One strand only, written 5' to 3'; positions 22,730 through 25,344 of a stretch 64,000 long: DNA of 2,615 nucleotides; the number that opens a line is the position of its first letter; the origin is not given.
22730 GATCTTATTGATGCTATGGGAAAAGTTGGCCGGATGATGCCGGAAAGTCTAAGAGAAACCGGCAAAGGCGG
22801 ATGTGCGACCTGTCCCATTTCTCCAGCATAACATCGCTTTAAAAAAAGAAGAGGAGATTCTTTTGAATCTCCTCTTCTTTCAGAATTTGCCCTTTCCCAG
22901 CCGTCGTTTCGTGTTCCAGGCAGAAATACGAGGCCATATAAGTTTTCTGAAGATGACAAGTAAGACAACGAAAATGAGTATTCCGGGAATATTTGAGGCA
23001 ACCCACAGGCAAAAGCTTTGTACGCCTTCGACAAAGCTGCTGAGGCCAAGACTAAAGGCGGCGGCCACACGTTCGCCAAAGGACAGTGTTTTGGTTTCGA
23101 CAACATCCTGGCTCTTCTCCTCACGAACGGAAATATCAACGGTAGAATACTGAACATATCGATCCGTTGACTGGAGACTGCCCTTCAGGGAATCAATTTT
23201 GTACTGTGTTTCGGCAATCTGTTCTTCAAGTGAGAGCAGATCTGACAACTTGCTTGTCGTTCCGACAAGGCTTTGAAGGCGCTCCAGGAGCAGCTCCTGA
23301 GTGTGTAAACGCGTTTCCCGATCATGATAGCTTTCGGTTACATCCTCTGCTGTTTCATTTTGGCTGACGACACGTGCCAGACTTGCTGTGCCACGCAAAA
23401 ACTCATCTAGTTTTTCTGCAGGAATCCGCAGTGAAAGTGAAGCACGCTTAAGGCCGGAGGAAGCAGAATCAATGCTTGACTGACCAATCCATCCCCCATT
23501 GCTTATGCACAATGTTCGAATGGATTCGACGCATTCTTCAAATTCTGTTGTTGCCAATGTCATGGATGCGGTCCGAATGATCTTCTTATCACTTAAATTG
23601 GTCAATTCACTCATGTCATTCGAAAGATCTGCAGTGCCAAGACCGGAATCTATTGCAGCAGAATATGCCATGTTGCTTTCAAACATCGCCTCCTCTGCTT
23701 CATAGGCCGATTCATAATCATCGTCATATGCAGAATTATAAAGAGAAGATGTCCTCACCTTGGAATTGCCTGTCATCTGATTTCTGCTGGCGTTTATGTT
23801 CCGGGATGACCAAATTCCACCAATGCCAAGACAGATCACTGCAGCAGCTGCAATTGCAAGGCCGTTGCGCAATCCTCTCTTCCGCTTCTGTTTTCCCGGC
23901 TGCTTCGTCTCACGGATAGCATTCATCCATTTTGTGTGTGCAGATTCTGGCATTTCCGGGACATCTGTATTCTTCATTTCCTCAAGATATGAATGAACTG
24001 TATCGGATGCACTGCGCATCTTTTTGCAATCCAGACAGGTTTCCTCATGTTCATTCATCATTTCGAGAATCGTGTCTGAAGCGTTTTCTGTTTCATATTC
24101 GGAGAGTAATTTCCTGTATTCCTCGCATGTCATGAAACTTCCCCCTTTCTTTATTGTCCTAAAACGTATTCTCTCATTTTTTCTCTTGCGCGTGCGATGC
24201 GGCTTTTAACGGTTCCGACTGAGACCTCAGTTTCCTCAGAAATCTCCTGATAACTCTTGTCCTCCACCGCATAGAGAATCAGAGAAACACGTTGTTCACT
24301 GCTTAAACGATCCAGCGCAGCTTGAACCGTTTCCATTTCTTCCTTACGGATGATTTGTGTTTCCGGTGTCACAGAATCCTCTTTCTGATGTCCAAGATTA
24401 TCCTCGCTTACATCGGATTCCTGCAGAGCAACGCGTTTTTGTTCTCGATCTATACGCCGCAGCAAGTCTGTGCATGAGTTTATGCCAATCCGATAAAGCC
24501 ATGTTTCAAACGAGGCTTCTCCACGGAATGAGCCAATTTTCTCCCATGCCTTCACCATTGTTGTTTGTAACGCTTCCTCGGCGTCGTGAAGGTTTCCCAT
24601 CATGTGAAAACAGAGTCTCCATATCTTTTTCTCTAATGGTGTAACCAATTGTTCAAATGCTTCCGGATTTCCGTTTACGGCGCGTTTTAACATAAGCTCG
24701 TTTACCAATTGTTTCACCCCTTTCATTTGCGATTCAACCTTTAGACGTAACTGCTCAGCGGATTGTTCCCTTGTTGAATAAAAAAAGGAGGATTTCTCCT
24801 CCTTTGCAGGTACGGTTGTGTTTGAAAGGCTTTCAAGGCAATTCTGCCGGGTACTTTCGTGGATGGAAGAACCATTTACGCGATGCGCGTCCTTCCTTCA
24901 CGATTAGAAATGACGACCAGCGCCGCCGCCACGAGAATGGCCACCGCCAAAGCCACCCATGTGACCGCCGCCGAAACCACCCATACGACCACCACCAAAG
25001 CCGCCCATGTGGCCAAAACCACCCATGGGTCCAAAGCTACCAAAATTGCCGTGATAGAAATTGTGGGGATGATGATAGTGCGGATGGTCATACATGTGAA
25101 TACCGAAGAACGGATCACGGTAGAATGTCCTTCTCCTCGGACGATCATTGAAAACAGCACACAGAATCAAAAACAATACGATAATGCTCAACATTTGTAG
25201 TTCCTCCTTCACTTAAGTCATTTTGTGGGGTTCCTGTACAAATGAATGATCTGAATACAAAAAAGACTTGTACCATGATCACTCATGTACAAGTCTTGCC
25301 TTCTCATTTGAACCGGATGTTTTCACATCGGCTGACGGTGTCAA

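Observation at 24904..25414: Mn2+ (yybP-ykoY) riboswitch with terminator platform controlling a 96-aa His/Gly/Met-rich single-pass mini-protein instead of a known Mn exporter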

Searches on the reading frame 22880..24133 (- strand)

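Call 8: search_protein_families(library=pfam, max_evalue=0.01, proteins=[window:22880-24133:-])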
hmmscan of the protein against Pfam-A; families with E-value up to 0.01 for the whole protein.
window:22880-24133:- (417 aa): 1 family
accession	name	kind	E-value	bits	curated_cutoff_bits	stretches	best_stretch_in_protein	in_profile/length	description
PF14257.11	DUF4349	-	4.7e-54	183.4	27.7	1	184-394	2-211/213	Domain of unknown function (DUF4349)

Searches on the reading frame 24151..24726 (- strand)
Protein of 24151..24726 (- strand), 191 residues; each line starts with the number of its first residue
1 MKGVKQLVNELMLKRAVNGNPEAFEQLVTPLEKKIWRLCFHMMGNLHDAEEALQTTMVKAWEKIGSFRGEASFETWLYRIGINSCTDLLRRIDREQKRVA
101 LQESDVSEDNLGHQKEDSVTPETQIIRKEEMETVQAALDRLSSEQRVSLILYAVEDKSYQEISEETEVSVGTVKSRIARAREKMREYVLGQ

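Call 8: search_protein_families(library=pfam, max_evalue=0.01, proteins=[window:24151-24726:-])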
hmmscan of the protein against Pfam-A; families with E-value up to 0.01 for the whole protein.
window:24151-24726:- (191 aa): 7 families
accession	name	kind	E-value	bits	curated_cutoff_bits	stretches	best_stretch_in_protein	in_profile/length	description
PF08281.18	Sigma70_r4_2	-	1.2e-17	63.7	25.7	1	133-184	3-54/54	Sigma-70, region 4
PF04542.20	Sigma70_r2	-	3.5e-17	62.4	24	1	27-94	1-70/71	Sigma-70 region 2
PF04545.22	Sigma70_r4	-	1.2e-10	41.2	24.1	1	137-186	1-50/50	Sigma-70, region 4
PF07638.17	Sigma70_ECF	-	0.00019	21.8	21.1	1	12-186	7-181/185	ECF sigma factor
PF04297.20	UPF0122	-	0.00072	20.2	22.7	1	141-187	18-64/101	Putative helix-turn-helix protein, YlxM / p13 like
PF13412.12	HTH_24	-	0.0048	16.9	21.9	0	158-182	19-43/48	Winged helix-turn-helix DNA-binding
PF00196.25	GerE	-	0.0067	16.5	23.5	0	150-185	11-46/57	Bacterial regulatory proteins, luxR family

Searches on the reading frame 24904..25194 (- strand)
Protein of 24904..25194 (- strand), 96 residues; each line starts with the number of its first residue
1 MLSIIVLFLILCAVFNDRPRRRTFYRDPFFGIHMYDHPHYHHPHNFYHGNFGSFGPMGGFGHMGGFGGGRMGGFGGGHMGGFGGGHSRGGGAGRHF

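Call 8: search_protein_families(library=pfam, max_evalue=0.01, proteins=[window:24904-25194:-])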
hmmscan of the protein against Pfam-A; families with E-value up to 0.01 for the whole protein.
window:24904-25194:- (96 aa): 0 families

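Call 10: find_homologous_proteins(query=window:24907-25194:-, max_evalue=0.01)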
Query seq(96 aa) (96 aa): 5 proteins with E <= 0.01 among 2051 candidates.
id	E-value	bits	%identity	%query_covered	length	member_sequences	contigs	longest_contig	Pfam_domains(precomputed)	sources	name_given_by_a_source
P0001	1.6e-5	43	-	-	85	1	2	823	-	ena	-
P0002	2.9e-4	39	-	-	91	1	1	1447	-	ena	-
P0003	5.3e-4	38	-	-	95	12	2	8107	-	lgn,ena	-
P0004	1.3e-3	37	-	-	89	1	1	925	-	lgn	-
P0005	1.5e-3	37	-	-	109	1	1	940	-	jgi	jgi:hypothetical protein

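Call 13: find_encoding_contigs(protein=P0003, flank=4000, max_places=4)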
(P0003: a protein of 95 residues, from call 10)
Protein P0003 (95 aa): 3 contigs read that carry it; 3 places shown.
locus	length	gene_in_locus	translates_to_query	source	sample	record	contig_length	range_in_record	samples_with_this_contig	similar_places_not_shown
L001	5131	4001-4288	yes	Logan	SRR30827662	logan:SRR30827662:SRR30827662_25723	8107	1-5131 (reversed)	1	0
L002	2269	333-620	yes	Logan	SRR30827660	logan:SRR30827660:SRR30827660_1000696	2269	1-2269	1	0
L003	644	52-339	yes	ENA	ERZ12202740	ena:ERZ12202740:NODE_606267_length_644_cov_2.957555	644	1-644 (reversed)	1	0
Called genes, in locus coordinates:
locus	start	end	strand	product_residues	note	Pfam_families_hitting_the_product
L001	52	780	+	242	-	PF02463:SMC_N (faint), PF13476:AAA_23, PF13555:AAA_29 (weak), PF00005:ABC_tran (faint), PF13304:AAA_21 (weak), PF13175:AAA_15 (weak), PF13304:AAA_21 (weak)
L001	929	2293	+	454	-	PF01554:MatE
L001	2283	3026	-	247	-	PF00657:Lipase_GDSL, PF13472:Lipase_GDSL_2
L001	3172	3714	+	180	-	PF00210:Ferritin (weak), PF02915:Rubrerythrin, PF21349:RUBY_RBDX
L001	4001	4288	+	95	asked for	-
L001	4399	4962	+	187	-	PF04542:Sigma70_r2, PF08281:Sigma70_r4_2, PF04545:Sigma70_r4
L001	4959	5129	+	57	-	?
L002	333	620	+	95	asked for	-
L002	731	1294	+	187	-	PF04542:Sigma70_r2, PF08281:Sigma70_r4_2, PF04545:Sigma70_r4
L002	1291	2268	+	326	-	?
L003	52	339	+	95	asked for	-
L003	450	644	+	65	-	?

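Call 14: find_encoding_contigs(protein=P0001, flank=2000, max_places=3)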
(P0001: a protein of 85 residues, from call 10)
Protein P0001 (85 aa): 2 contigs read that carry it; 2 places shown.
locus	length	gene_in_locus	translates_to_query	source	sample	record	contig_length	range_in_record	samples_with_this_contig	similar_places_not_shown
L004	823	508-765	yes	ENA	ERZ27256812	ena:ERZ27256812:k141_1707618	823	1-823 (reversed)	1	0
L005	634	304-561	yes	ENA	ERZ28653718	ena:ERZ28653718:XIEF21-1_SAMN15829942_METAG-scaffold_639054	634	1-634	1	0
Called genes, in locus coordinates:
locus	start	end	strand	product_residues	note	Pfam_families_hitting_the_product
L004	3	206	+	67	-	?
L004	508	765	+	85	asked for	-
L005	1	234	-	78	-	?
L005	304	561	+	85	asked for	-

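Call 15: find_encoding_contigs(protein=P0002, flank=2000, max_places=3)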
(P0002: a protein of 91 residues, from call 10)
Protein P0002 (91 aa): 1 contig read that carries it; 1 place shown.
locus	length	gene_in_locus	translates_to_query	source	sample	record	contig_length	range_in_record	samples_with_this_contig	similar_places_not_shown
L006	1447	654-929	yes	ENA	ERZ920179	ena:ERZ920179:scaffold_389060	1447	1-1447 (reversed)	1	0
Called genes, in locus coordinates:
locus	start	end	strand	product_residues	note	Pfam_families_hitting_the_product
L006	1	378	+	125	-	?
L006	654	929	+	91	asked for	-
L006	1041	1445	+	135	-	?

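Call 16: find_encoding_contigs(protein=P0004, flank=2000, max_places=3)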
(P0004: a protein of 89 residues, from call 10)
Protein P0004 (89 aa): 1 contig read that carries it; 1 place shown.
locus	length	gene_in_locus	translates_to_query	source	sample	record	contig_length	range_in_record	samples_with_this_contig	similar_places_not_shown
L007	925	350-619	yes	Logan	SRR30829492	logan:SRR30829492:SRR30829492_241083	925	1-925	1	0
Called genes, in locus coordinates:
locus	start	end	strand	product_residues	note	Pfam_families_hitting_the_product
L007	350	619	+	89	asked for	-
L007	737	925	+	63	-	?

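Call 57: find_homologous_proteins(query=A5, max_evalue=0.001)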
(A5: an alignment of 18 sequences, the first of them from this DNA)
Query A5 (18 sequences) (96 aa, profile of the alignment): 93 proteins with E <= 0.001 among 6323 candidates.
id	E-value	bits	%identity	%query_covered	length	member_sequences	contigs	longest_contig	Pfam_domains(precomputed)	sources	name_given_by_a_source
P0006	1.0e-13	70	55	21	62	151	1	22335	-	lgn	-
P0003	1.1e-13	70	-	-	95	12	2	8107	-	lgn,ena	-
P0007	2.4e-13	69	-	-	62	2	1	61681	-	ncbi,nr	ncbi:MAG: hypothetical protein IJ662_05435 [Clostridia bacterium]|nr:hypothetical protein [Clostridi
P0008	3.0e-13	68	-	-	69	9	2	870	-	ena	-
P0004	6.7e-13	67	-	-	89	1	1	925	-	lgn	-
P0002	1.7e-12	66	-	-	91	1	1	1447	-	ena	-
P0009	2.4e-12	65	31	85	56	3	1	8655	-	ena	-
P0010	3.7e-12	65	36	44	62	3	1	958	-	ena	-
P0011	4.7e-12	65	33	64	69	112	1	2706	-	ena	-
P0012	1.2e-11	63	43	34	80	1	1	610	-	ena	-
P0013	1.4e-11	63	34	40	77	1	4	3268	-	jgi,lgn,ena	jgi:hypothetical protein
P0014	3.2e-11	62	-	-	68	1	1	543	-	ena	-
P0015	5.4e-11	61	38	63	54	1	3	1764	-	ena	-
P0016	5.6e-11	61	-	-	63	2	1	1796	-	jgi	-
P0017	5.6e-11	61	-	-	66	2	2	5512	-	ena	-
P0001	1.5e-9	57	-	-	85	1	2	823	-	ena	-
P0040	7.0e-9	54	-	-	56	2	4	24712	-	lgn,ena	-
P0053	6.5e-8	51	36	46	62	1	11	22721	-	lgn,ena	-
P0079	3.9e-5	42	-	-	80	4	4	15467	-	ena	-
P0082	8.1e-5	41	-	-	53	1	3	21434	-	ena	-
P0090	5.1e-4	39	39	32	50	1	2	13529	-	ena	-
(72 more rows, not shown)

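Call 59: find_encoding_contigs(protein=P0006, flank=3000, max_places=2)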
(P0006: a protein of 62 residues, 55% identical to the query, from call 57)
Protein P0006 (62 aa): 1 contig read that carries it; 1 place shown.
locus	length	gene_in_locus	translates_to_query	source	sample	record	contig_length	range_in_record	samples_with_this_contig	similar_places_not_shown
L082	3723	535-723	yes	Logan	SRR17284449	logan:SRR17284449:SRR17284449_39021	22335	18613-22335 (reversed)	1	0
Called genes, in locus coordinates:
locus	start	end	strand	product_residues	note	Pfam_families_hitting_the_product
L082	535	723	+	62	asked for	-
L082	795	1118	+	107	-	-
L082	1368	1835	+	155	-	-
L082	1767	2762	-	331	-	PF00126:HTH_1, PF03466:LysR_substrate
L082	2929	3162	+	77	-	PF13484:Fer4_16 (faint), PF12797:Fer4_2 (faint), PF00037:Fer4 (weak), PF13237:Fer4_10, PF14697:Fer4_21 (weak), PF12837:Fer4_6 (faint), PF12838:Fer4_7, PF13187:Fer4_9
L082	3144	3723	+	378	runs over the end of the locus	PF01855:POR_N, PF02780:Transketolase_C (weak), PF17147:PFOR_II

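Call 60: find_encoding_contigs(protein=P0053, flank=3000, max_places=2)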
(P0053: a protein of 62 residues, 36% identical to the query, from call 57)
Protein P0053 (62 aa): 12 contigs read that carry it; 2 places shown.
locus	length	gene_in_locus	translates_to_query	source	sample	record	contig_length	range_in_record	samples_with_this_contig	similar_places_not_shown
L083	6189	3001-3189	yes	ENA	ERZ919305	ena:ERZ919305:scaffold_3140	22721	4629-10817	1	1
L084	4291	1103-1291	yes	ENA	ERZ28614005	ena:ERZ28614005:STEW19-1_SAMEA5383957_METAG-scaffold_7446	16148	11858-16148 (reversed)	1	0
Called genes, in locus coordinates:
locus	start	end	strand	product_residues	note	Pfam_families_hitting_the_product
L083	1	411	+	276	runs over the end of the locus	PF20188:DUF6551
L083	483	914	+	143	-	-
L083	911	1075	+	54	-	-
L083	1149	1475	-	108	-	PF13560:HTH_31 (faint), PF01381:HTH_3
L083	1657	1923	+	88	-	-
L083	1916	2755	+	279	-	PF00753:Lactamase_B, PF23023:Anti-Pycsar_Apyc1 (faint)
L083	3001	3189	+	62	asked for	-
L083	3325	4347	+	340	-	PF00356:LacI, PF00532:Peripla_BP_1, PF13377:Peripla_BP_3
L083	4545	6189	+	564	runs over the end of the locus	PF13199:Glyco_hydro_66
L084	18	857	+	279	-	PF00753:Lactamase_B, PF23023:Anti-Pycsar_Apyc1 (faint)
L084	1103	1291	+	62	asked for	-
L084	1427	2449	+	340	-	PF00356:LacI, PF00532:Peripla_BP_1, PF13377:Peripla_BP_3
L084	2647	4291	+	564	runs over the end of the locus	PF13199:Glyco_hydro_66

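Call 61: find_encoding_contigs(protein=P0040, flank=3000, max_places=2)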
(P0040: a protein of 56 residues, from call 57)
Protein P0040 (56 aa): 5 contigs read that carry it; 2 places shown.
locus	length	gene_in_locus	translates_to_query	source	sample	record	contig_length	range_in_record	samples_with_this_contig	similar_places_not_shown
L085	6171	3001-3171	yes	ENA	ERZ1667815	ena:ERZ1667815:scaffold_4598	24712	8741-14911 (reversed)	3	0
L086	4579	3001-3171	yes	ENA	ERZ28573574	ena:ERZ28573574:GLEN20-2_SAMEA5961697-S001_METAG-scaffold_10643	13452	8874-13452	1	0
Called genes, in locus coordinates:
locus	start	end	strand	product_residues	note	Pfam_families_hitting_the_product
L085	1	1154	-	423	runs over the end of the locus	-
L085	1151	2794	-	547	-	PF16927:HisKA_7TM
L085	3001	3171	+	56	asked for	-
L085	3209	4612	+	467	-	PF01145:Band_7, PF15975:Flot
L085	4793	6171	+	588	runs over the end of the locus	PF00664:ABC_membrane, PF00005:ABC_tran, PF02463:SMC_N (faint), PF13191:AAA_16 (faint)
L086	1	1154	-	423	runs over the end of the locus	-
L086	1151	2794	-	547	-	PF16927:HisKA_7TM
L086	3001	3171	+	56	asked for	-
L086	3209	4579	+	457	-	?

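Call 62: find_encoding_contigs(protein=P0082, flank=3000, max_places=2)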
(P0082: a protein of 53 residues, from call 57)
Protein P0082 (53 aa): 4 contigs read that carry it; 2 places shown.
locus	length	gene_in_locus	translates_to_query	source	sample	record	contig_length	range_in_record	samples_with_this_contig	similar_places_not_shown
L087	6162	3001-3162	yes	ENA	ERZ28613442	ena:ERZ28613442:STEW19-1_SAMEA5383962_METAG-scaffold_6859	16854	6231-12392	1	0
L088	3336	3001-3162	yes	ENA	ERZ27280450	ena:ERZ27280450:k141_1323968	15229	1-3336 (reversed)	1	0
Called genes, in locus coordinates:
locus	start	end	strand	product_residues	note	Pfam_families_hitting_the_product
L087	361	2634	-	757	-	PF00330:Aconitase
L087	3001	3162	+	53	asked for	-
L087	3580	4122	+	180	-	PF01145:Band_7 (weak)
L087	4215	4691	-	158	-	PF09719:C_GCAxxG_C_C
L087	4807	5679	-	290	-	PF00583:Acetyltransf_1, PF13673:Acetyltransf_10, PF13480:Acetyltransf_6 (faint), PF13508:Acetyltransf_7, PF08445:FR47 (faint), PF00583:Acetyltransf_1, PF13673:Acetyltransf_10 (weak), PF13508:Acetyltransf_7 (weak), +1 more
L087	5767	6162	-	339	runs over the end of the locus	PF14057:GGGtGRT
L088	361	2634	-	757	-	PF00330:Aconitase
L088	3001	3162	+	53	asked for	-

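Call 63: find_encoding_contigs(protein=P0079, flank=3000, max_places=2)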
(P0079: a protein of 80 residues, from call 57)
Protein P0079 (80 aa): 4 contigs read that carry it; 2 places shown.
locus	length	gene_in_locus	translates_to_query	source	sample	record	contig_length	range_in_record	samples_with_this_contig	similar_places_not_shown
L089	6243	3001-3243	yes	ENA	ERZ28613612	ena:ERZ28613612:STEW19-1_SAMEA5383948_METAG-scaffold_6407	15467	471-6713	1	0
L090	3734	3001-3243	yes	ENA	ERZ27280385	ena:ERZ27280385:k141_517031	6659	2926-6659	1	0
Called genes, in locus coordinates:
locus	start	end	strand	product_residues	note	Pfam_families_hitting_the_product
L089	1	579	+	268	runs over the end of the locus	PF02653:BPD_transp_2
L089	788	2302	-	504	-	PF00251:Glyco_hydro_32N, PF08244:Glyco_hydro_32C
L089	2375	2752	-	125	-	-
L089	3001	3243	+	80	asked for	-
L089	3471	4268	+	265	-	-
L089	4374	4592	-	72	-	-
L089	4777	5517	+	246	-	PF02129:Peptidase_S15 (weak), PF00561:Abhydrolase_1 (weak), PF12146:Hydrolase_4, PF12697:Abhydrolase_6, PF00326:Peptidase_S9, PF02230:Abhydrolase_2 (faint)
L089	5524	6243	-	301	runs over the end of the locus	PF00892:EamA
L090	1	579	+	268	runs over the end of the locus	PF02653:BPD_transp_2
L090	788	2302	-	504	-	PF00251:Glyco_hydro_32N, PF08244:Glyco_hydro_32C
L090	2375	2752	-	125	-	-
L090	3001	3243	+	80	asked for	-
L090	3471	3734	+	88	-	?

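Call 64: find_encoding_contigs(protein=P0090, flank=3000, max_places=2)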
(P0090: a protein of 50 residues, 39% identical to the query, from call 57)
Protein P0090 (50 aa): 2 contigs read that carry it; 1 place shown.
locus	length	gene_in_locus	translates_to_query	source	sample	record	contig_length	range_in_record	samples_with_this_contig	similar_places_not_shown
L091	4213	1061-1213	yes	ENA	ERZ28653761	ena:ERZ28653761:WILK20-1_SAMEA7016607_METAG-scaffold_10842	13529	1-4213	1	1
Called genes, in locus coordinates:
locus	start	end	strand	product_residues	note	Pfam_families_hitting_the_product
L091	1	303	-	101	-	?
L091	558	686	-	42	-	-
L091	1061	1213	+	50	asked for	-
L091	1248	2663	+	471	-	PF01145:Band_7, PF15975:Flot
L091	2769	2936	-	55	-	-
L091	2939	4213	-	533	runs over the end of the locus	PF02463:SMC_N (faint), PF00005:ABC_tran, PF08352:oligo_HPY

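Call 74: search_protein_families(library=ncbifam, max_evalue=0.1, alignment_id=A5)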
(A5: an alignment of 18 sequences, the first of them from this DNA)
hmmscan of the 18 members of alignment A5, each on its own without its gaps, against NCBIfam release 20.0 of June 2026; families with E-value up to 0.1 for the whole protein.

A. member 1, seq(96 aa): 0 families

B. families by the number of members that match (of 18 scanned): 0 families

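Call 82: predict_structure(alignment_id=A6)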
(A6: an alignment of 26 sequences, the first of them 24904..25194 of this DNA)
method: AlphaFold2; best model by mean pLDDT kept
length: 96 residues; sequences in the alignment: 26
mean_pLDDT: 52.8   pTM: 0.21
mean pLDDT of the five models: 52.8, 51.8, 51.5, 51.0, 49.2
residues with pLDDT >= 90: 3; 70-90: 12; 50-70: 22; < 50: 59
segments of 3 or more residues with pLDDT < 50: 24-26, 28-30, 32-34, 46-50, 52-62, 64-86, 93-96
pLDDT, mean of each block of 10 residues (from residue 1): 88 67 49 51 46 44 42 42 47 47
secondary structure, 60 per line:
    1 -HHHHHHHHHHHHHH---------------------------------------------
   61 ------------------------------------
elements in order: H2-15

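Call 87: search_protein_families(library=pfam, max_evalue=0.01, alignment_id=A5)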
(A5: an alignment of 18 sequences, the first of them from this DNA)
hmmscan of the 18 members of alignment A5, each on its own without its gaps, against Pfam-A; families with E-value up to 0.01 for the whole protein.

A. member 1, seq(96 aa): 0 families

B. families by the number of members that match (of 18 scanned): 0 families

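Call 88: search_solved_structures(query=A6, max_evalue=0.01)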
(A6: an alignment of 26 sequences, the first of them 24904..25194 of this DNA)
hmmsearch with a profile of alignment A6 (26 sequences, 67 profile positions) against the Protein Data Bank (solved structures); distinct sequences matched with E-value up to 0.01: 0.
